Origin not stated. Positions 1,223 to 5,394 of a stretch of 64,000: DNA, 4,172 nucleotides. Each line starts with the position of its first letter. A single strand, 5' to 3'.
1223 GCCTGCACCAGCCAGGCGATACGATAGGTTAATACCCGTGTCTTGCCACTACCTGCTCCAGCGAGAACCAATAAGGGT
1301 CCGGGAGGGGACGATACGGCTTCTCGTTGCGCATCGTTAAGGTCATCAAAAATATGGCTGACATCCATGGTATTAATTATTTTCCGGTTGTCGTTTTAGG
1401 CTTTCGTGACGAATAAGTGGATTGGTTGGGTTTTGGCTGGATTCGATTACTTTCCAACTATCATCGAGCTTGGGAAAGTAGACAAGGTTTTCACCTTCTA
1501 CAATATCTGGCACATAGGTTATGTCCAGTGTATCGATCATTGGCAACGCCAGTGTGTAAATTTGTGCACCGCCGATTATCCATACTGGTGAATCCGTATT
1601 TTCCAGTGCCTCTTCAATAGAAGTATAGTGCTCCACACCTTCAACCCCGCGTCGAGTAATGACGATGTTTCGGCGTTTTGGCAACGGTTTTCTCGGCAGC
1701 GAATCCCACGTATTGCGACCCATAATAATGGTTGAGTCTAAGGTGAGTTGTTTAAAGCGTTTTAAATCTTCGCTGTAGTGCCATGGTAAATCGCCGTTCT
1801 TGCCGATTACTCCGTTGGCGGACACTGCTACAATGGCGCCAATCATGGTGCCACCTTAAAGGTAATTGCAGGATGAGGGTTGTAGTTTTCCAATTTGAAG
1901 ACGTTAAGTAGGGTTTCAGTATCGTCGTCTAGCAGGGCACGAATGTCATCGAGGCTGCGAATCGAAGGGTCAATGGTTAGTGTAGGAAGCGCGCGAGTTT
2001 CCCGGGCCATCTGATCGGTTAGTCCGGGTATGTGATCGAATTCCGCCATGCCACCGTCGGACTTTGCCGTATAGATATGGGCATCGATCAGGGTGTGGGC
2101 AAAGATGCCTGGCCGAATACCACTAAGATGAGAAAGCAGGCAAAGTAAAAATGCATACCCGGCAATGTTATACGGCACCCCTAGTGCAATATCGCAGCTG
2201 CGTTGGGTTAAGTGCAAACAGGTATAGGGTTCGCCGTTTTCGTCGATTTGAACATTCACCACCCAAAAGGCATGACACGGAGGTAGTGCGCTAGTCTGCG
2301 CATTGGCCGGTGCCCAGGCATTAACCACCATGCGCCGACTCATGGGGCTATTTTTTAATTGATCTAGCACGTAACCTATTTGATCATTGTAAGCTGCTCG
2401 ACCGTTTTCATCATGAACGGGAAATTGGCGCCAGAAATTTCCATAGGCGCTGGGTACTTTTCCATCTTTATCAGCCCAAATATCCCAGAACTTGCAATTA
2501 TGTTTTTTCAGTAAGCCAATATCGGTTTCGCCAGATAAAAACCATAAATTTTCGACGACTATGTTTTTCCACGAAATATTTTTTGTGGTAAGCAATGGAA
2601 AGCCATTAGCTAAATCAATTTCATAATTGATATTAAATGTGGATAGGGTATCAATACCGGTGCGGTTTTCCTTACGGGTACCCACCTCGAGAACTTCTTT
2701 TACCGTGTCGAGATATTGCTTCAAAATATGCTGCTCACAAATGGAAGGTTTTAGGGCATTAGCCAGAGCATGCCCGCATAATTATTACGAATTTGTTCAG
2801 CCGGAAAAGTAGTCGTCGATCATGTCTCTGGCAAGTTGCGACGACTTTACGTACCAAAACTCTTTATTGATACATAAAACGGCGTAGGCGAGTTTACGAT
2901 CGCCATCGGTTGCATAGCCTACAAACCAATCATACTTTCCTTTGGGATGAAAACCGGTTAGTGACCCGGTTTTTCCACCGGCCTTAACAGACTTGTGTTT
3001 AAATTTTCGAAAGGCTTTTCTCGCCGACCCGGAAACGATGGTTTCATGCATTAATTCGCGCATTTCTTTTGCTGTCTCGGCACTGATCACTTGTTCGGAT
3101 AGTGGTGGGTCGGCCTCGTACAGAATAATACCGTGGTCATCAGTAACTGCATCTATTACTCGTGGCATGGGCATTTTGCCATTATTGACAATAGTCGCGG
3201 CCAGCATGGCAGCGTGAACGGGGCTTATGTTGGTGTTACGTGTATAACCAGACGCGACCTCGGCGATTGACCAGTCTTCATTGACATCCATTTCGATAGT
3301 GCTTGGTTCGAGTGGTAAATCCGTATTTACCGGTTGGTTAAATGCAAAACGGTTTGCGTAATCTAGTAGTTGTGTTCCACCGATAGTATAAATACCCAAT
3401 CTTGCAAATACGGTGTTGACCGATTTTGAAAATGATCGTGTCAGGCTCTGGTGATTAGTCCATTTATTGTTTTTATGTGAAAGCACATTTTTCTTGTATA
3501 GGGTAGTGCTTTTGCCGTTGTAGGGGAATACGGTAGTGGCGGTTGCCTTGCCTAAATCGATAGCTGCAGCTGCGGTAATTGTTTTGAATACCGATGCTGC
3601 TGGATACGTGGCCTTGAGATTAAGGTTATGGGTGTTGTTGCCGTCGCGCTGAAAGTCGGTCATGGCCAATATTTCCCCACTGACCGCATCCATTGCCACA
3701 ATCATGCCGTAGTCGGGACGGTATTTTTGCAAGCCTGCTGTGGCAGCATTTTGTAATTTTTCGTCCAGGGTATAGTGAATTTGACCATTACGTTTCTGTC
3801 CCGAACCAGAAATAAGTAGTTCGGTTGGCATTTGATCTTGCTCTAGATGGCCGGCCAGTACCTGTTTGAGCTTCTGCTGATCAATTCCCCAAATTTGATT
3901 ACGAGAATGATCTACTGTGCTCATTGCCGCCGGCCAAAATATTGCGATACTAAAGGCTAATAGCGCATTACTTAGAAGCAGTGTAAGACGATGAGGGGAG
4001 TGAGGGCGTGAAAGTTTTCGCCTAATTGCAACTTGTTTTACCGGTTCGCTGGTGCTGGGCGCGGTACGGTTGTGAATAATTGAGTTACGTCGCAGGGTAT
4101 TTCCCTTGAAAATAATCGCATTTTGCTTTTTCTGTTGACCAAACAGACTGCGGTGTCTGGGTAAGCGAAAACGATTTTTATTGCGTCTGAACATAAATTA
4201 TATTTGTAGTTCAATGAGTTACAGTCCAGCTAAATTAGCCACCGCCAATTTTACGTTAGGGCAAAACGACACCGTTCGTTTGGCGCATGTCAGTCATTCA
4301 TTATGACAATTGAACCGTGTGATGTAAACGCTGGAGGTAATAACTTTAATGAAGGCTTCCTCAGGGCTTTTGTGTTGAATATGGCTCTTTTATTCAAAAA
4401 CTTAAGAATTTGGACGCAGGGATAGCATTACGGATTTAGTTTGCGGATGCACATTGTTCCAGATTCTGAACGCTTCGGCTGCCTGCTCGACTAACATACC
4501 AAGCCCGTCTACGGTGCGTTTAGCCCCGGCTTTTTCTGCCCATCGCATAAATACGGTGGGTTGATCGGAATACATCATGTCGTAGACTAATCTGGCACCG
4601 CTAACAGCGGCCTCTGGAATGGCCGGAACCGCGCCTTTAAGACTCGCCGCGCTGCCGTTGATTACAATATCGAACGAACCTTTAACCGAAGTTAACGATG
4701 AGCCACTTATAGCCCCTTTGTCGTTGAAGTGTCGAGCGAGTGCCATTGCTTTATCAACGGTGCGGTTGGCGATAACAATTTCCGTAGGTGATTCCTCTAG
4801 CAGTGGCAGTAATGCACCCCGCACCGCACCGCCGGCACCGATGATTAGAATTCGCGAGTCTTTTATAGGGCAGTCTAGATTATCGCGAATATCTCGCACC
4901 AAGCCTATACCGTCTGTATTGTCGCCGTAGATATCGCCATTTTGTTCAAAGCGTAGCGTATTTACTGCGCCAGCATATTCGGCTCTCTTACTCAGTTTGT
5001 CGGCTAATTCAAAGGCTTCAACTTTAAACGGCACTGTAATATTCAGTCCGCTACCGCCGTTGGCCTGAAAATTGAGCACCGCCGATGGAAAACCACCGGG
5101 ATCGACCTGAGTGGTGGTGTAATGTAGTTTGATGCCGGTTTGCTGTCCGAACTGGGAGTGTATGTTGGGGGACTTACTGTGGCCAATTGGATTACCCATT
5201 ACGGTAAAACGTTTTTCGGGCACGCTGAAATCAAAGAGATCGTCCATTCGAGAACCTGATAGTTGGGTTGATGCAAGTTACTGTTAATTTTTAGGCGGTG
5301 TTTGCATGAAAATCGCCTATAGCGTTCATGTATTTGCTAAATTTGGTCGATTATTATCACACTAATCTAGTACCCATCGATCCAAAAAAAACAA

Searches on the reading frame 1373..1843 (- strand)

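Call 83: search_protein_families(library=pfam, proteins=[window:1373-1843:-], max_evalue=0.000001)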
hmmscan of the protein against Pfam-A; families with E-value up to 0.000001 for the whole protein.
window:1373-1843:- (156 aa): 1 family
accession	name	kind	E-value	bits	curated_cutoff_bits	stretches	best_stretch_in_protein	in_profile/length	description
PF00186.24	DHFR_1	-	1.3e-42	145.6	25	1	1-139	2-143/159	Dihydrofolate reductase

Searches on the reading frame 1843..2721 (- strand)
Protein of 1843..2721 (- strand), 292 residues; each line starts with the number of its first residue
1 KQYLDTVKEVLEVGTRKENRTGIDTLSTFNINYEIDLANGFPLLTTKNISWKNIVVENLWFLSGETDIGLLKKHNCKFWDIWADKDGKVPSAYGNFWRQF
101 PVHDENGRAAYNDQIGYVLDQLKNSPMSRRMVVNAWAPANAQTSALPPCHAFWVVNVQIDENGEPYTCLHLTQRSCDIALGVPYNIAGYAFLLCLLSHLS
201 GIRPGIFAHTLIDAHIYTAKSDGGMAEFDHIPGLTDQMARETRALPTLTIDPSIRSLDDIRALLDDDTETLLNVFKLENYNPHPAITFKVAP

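Call 83: search_protein_families(library=pfam, proteins=[window:1843-2721:-], max_evalue=0.000001)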
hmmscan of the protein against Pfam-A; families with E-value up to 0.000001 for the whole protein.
window:1843-2721:- (292 aa): 1 family
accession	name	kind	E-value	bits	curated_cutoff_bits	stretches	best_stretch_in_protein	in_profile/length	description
PF00303.24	Thymidylat_synt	-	1.3e-82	277.4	24.3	1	1-291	1-265/266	Thymidylate synthase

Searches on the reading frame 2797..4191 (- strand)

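Call 63: search_protein_families(library=pfam, proteins=[window:2797-4191:-], max_evalue=0.00001)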
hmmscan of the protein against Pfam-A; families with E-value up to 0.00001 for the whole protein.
window:2797-4191:- (464 aa): 1 family
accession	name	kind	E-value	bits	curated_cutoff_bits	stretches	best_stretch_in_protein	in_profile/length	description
PF00905.27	Transpeptidase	-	2e-44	152.4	22.1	1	162-444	1-282/299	Penicillin binding protein transpeptidase domain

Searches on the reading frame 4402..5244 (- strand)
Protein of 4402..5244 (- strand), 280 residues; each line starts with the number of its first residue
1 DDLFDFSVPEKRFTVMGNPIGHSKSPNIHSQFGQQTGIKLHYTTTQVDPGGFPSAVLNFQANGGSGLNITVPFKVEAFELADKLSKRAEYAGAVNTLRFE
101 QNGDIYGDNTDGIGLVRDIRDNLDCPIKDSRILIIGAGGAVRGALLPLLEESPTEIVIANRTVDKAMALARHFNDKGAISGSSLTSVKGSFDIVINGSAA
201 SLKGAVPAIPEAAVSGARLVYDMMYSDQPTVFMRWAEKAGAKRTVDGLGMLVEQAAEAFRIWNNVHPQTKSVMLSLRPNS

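Call 83: search_protein_families(library=pfam, proteins=[window:4402-5244:-], max_evalue=0.000001)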
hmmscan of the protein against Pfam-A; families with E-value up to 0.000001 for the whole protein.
window:4402-5244:- (280 aa): 3 families
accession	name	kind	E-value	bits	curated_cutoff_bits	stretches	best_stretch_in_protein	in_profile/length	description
PF08501.16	Shikimate_dh_N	-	1.7e-25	89.5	27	1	15-97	1-83/83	Shikimate dehydrogenase substrate binding domain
PF01488.26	Shikimate_DH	-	6.2e-11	43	24.3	1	127-200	10-85/138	Shikimate / quinate 5-dehydrogenase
PF18317.6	SDH_C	-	4.4e-09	36.3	25.8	1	247-272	1-26/31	Shikimate 5'-dehydrogenase C-terminal domain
